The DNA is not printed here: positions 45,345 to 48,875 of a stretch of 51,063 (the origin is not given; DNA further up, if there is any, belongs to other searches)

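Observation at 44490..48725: Two-gene operon: Cas4-like 4-Cys PD-(D/E)XK nuclease plus SWIM-SNF2 helicase beside a mobile-element border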

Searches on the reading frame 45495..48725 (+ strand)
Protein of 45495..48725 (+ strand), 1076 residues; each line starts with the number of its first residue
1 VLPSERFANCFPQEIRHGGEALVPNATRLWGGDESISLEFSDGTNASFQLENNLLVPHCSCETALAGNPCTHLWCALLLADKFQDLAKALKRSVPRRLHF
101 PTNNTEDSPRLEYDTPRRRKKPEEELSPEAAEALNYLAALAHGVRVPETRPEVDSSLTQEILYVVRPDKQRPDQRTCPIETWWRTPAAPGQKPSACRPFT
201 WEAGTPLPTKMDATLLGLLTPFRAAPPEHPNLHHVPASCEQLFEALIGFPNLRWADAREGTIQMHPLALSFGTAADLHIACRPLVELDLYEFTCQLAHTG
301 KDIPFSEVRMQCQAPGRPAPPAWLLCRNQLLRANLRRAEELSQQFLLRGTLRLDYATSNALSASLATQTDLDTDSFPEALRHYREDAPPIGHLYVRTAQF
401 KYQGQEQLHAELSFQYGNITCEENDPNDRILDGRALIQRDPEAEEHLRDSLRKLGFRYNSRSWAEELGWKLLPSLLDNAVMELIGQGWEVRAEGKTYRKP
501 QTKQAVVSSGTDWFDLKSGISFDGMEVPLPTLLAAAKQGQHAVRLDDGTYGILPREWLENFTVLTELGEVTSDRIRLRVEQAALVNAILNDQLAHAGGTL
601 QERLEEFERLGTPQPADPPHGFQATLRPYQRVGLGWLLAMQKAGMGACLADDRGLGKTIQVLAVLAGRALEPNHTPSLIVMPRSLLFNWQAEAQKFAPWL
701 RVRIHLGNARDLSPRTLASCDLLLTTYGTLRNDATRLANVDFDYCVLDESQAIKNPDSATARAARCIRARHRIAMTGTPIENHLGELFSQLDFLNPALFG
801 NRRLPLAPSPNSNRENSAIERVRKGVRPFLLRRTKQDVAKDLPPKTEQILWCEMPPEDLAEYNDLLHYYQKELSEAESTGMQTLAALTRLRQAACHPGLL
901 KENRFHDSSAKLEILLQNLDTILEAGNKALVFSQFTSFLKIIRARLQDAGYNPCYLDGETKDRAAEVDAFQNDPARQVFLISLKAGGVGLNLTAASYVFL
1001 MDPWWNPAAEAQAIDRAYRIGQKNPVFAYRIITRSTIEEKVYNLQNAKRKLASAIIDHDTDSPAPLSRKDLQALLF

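Call 3: search_protein_families(library=pfam, proteins=[window:45495-48725:+], max_evalue=0.01)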
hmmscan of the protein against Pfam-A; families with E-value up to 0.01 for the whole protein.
window:45495-48725:+ (1076 aa): 4 families
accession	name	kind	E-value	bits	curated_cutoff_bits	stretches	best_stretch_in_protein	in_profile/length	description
PF00176.29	SNF2-rel_dom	-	5.6e-58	196.8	24.9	1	629-899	1-290/290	SNF2-related domain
PF00271.37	Helicase_C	-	6.3e-19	68.7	23.5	1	911-1021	2-110/110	Helicase conserved C-terminal domain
PF08455.15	SNF2_assoc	-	2.2e-07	30.6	27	1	399-592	151-343/373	Bacterial SNF2 helicase associated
PF04851.21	ResIII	-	1.9e-05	25.1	22.5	1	625-780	3-163/164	Type III restriction enzyme, res subunit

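Call 4: search_protein_families(library=padloc, proteins=[window:45495-48725:+], max_evalue=0.01)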
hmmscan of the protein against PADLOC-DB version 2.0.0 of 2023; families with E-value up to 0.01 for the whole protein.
window:45495-48725:+ (1076 aa): 36 families (the best 25 are shown)
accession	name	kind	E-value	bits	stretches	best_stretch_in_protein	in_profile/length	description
PDLC02842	DpdE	-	1.8e-119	398.2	1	555-1062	641-1157/1176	DpdE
PDLC02851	DpdE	-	1.7e-115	385.1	1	508-1074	476-1053/1055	DpdE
PDLC00633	ZorD1|ZorD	-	8.4e-113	376.2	1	508-1056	321-885/908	"SWI2/SNF2 helicase, Mrr-like nuclease"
PDLC02850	DpdE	-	9.3e-112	372.9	1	503-1075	682-1260/1282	DpdE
PDLC02849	DpdE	-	3.6e-109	364.2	1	503-1075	278-851/857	DpdE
PDLC02845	DpdE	-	2.4e-98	328.4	1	508-1061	733-1278/1293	DpdE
PDLC00629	ZorD1|ZorD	-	1.9e-91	305.5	1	615-1056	472-955/1012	"SWI2/SNF2 helicase, Mrr-like nuclease"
PDLC00634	ZorD1|ZorD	-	6.1e-87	290.5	1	612-1029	481-934/1208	"SWI2/SNF2 helicase, Mrr-like nuclease"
PDLC00632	ZorD1|ZorD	-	3.3e-86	288.2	2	712-1061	708-1085/1101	"SWI2/SNF2 helicase, Mrr-like nuclease"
PDLC00631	ZorD1|ZorD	-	1.2e-83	279.5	1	625-1056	441-910/1071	"SWI2/SNF2 helicase, Mrr-like nuclease"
PDLC02848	DpdE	-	1.1e-68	230.1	1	503-944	234-681/856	DpdE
PDLC00627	ZorD1|ZorD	-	2.8e-58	195.7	2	718-1030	605-959/1006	"SWI2/SNF2 helicase, Mrr-like nuclease"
PDLC00628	ZorD1|ZorD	-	3.1e-57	192.1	1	609-1043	496-955/1171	"SWI2/SNF2 helicase, Mrr-like nuclease"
PDLC02854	DpdE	-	1.9e-56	189.5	2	714-1056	696-1062/1083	DpdE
PDLC02627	DrmD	-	2.9e-44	149.4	1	627-1055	305-697/748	DrmD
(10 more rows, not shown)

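Call 5: search_protein_families(library=ncbifam, proteins=[window:45495-48725:+], max_evalue=0.01)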
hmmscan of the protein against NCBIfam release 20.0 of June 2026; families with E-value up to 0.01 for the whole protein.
window:45495-48725:+ (1076 aa): 9 families
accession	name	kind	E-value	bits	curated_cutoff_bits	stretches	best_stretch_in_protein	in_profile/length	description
NF058637.1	helic_SCO1167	equivalog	1.2e-128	430.7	1200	1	598-1074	445-928/932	SCO1167/SCO6262 family helicase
NF053675.1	pilus_reg_Snf2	equivalog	1.3e-106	357.9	1100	1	621-1074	580-1025/1029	pilus expression-regulating Snf2 family helicase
NF041790.1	anti-phage_ZorD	equivalog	8.2e-72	242.5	1500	2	714-1030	698-1034/1035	type I Zorya anti-phage system protein ZorD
NF038318.1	DISARM_DrmD_b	equivalog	6.2e-22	77.6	950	2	641-868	45-277/868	DISARM system SNF2-like helicase DrmD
NF058636.1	helic_sll1366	equivalog_domain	5.1e-16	58.5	550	1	595-657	527-589/589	sll1366 family intein-prone helicase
NF042964.1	phospholipD_antiphage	equivalog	6e-12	44.7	1100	2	624-695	227-299/895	phospholipase D-like domain-containing anti-phage protein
NF041062.1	DpdE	equivalog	6.7e-12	44.2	500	2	649-801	175-319/1048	protein DpdE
NF038317.1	DISARM_DrmD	equivalog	2.5e-11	42.7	610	2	882-1051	464-643/1021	DISARM system SNF2-like helicase DrmD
NF003426.0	PRK04914.1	equivalog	8.9e-06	24.2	576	1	648-767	174-299/959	RNA polymerase-associated protein RapA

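Call 21: find_homologous_proteins(query=window:45495-48725:+, max_evalue=1e-20)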
Query window:45495-48725:+ (1076 aa): 24 proteins with E <= 1e-20 among 8000 candidates.
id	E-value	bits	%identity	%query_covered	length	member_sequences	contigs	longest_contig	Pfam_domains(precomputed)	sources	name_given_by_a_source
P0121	0.0e+0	2494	100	100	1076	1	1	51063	PF00176.30,PF00271.38,PF08455.16,PF04851.22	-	-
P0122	0.0e+0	1231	54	100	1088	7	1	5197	PF00176.30,PF00271.38,PF04434.23,PF04851.22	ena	-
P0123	0.0e+0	1173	52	100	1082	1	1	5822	PF00176.30,PF00271.38,PF08455.16,PF04851.22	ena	-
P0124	0.0e+0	1115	50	100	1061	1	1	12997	PF00176.30,PF00271.38,PF08455.16,PF04851.22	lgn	-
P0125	0.0e+0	1111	50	100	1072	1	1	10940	PF00270.36,PF00176.30,PF00271.38,PF04851.22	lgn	-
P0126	1.1e-297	1009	47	100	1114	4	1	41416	PF00176.30,PF00271.38,PF08455.16,PF04434.23,PF04851.22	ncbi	ncbi:MAG: DEAD/DEAH box helicase [Lentisphaeria bacterium]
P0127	1.3e-282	959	46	100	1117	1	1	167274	PF00176.30,PF00271.38,PF08455.16,PF04851.22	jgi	jgi:superfamily II DNA or RNA helicase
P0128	1.8e-245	836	43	95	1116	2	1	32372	PF00176.30,PF00271.38,PF04851.22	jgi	jgi:hypothetical protein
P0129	1.8e-241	822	43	100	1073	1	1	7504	PF00176.30,PF00271.38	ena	-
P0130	1.1e-197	677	48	64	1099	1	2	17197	PF00176.30,PF00271.38,PF04434.23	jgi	jgi:superfamily II DNA or RNA helicase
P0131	5.5e-190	652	38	96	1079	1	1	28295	PF00176.30,PF00271.38,PF04851.22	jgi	jgi:superfamily II DNA or RNA helicase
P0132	7.9e-180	618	46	68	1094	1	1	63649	PF00176.30,PF00271.38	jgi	jgi:hypothetical protein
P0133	1.1e-156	542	43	61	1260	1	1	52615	PF00176.30,PF00271.38,PF04434.23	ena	-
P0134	1.3e-98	349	36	55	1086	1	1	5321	PF00176.30,PF00271.38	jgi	jgi:superfamily II DNA or RNA helicase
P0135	1.2e-97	346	42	42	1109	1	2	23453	PF00176.30,PF00271.38,PF04851.22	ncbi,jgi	-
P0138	1.5e-86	309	35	52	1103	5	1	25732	PF00270.36,PF00176.30,PF00271.38,PF08455.16,PF04434.23,PF04851.22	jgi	jgi:SNF2 family DNA or RNA helicase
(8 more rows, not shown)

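Call 22: find_encoding_contigs(protein=P0127, flank=8000, max_places=1)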
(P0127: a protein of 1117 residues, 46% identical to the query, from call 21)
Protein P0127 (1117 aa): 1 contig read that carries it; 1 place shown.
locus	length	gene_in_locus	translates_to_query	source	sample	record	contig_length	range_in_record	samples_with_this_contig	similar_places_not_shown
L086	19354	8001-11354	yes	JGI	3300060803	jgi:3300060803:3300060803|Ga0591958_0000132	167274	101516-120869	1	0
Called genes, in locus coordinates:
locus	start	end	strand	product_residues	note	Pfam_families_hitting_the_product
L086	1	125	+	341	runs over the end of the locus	PF07949:YbbR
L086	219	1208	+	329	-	PF01745:IPT (weak), PF01715:IPPT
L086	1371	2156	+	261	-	PF12728:HTH_17, PF00359:PTS_EIIA_2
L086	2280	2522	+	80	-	-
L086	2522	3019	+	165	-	PF00383:dCMP_cyt_deam_1, PF14437:MafB19-deam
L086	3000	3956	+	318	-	PF12705:PDDEXK_1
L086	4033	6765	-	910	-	PF14307:Glyco_tran_WbsX, PF16317:Glyco_hydro_99 (weak)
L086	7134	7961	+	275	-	-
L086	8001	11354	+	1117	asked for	PF08455:SNF2_assoc (faint), PF00176:SNF2-rel_dom, PF04851:ResIII, PF00271:Helicase_C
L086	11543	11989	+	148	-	PF03190:Thioredox_DsbH, PF13899:Thioredoxin_7, PF00085:Thioredoxin (weak), PF13098:Thioredoxin_2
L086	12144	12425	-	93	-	-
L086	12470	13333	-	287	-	-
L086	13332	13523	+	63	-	-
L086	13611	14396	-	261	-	PF00005:ABC_tran, PF02463:SMC_N (faint), PF13304:AAA_21 (weak)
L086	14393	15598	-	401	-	PF01497:Peripla_BP_2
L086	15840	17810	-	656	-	PF07715:Plug, PF00593:TonB_dep_Rec_b-barrel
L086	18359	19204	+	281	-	PF01261:AP_endonuc_2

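Call 23: find_encoding_contigs(protein=P0126, flank=8000, max_places=1)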
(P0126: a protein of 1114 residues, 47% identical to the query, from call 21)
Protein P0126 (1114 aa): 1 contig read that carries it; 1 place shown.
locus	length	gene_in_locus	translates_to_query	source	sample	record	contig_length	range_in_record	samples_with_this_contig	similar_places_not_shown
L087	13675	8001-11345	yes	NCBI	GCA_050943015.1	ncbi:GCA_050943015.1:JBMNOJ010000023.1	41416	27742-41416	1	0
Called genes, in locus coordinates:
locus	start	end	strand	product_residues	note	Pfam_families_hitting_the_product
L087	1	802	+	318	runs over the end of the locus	PF12705:PDDEXK_1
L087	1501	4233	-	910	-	PF14307:Glyco_tran_WbsX, PF16317:Glyco_hydro_99 (weak)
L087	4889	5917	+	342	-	PF07478:Dala_Dala_lig_C, PF13535:ATP-grasp_4 (weak)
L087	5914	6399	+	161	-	PF13302:Acetyltransf_3 (weak), PF00583:Acetyltransf_1, PF13508:Acetyltransf_7, PF13673:Acetyltransf_10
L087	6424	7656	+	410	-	PF07690:MFS_1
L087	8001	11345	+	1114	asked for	PF04434:SWIM (weak), PF08455:SNF2_assoc (faint), PF00176:SNF2-rel_dom, PF04851:ResIII (weak), PF00271:Helicase_C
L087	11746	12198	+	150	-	PF03190:Thioredox_DsbH, PF13899:Thioredoxin_7, PF00085:Thioredoxin (faint), PF13098:Thioredoxin_2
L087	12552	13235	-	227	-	PF07596:SBP_bac_10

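Call 24: find_encoding_contigs(protein=P0131, flank=8000, max_places=1)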
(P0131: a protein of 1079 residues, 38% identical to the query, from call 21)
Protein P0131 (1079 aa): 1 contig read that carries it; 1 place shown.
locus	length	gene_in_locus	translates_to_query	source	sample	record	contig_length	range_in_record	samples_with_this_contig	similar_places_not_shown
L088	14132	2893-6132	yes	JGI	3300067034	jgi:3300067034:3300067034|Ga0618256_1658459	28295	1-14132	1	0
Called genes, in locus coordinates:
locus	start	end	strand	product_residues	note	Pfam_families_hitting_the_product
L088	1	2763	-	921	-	?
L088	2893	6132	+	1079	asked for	PF00176:SNF2-rel_dom, PF04851:ResIII (faint), PF00271:Helicase_C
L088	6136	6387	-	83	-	-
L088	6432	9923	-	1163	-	PF13620:CarboxypepD_reg, PF13715:CarbopepD_reg_2 (weak), PF25183:OMP_b-brl_4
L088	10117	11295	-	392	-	PF13191:AAA_16 (weak), PF00004:AAA (weak), PF07724:AAA_2, PF07728:AAA_5 (weak), PF13401:AAA_22 (weak), PF10431:ClpB_D2-small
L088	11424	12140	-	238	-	PF00106:adh_short, PF08659:KR, PF01370:Epimerase (weak), PF13561:adh_short_C2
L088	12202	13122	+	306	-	-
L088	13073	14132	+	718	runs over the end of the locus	PF13428:TPR_14 (faint), PF01464:SLT, PF27553:SLT_superhelical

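Call 25: find_encoding_contigs(protein=P0132, flank=8000, max_places=1)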
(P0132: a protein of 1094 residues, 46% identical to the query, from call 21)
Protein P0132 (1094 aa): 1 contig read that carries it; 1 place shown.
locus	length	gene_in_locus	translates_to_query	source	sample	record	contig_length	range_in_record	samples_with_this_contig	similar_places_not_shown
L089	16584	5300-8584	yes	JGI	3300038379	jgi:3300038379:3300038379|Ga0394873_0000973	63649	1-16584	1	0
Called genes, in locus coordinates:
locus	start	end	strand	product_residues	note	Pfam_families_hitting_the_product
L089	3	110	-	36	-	?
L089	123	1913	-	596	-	PF07498:Rho_N, PF07497:Rho_RNA_bind, PF00006:ATP-synt_ab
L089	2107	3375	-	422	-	PF00108:Thiolase_N, PF02803:Thiolase_C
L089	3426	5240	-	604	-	PF02366:PMT, PF13231:PMT_2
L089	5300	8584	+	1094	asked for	PF00176:SNF2-rel_dom, PF00271:Helicase_C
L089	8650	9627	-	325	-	PF04151:PPC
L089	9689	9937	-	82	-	PF16277:DUF4926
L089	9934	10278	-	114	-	PF21814:DUF6883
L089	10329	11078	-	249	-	PF04250:DUF429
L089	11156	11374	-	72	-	-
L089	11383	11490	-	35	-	-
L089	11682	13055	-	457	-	PF01144:CoA_trans, PF13336:AcetylCoA_hyd_C (weak)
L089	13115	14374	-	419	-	PF06738:ThrE, PF12821:ThrE_2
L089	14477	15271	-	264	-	PF02826:2-Hacid_dh_C (weak), PF03446:NAD_binding_2 (weak), PF03807:F420_oxidored, PF02153:PDH_N, PF20463:PDH_C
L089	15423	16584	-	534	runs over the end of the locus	PF09847:12TM_1 (faint)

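Call 70: search_solved_structures(query=A2, max_evalue=1e-10)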
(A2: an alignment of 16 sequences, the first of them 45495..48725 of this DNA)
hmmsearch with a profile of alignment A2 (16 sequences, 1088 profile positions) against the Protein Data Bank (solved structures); distinct sequences matched with E-value up to 1e-10: 82 (the best 60 are shown).
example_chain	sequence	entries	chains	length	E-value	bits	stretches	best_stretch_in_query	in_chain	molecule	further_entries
1z63_A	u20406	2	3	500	1e-139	471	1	623-1087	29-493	Helicase of the snf2/rad54 family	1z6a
5jxr_A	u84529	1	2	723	5.1e-112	379.2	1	623-1074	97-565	Chromatin-remodeling complex ATPase-like protein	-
7zb5_E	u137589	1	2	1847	2.8e-111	376.8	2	609-913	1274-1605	Helicase-like protein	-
7z8s_E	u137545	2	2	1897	3e-111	376.7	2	609-913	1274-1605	Helicase-like protein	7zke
6g7e_B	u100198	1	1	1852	2.9e-110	373.4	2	609-913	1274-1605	Helicase-like protein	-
7z7n_E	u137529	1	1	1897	3.1e-110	373.3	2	609-913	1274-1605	Helicase-like protein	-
6pwf_K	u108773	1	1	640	6.2e-110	372.3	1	623-1077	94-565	chromatin remodeling factor ISWI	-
6fhs_G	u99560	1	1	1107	2e-109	370.6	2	619-916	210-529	Ino80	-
8oo7_G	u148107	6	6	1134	3e-109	370.1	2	619-916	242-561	Chromatin-remodeling ATPase Ino80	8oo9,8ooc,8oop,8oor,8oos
8atf_G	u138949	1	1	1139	3.1e-109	370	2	619-916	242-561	Ino80 ATPase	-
6jyl_K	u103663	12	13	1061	1.1e-108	368.1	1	620-1080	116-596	ISWI chromatin-remodeling complex ATPase ISW1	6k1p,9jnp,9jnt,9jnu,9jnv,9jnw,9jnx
7x3t_V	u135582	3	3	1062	1.1e-108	368.1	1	620-1080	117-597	ISWI chromatin-remodeling complex ATPase ISW1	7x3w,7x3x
9lj2_K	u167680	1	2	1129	1.3e-108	367.9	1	620-1080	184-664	ISWI chromatin-remodeling complex ATPase ISW1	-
6iro_L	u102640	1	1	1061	2.2e-108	367.2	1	620-1080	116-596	ISWI chromatin-remodeling complex ATPase ISW1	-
6fml_G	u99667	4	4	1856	7.9e-108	365.4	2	619-916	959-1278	Ino80 | Ino80 ATPase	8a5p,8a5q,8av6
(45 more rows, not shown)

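Call 87: search_protein_families(library=phrogs, proteins=[window:45495-48725:+], max_evalue=0.00001)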
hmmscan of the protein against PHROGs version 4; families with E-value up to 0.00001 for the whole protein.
window:45495-48725:+ (1076 aa): 6 families
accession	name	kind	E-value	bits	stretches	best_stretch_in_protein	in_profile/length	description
phrog_62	-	DNA, RNA and nucleotide metabolism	2.9e-103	347.6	1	560-1060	656-1137/1881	DNA helicase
phrog_29996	-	unknown function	1.5e-90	305.7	1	574-1058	671-1166/1189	-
phrog_16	-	DNA, RNA and nucleotide metabolism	1.4e-14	54.3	1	621-1029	268-596/986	DNA helicase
phrog_26785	-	unknown function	1.5e-07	30.8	0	629-795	253-423/1087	-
phrog_1685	-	unknown function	2.6e-07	29.2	0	648-698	849-899/2278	-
phrog_23807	-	unknown function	2.3e-06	26.6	0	626-882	130-400/1053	-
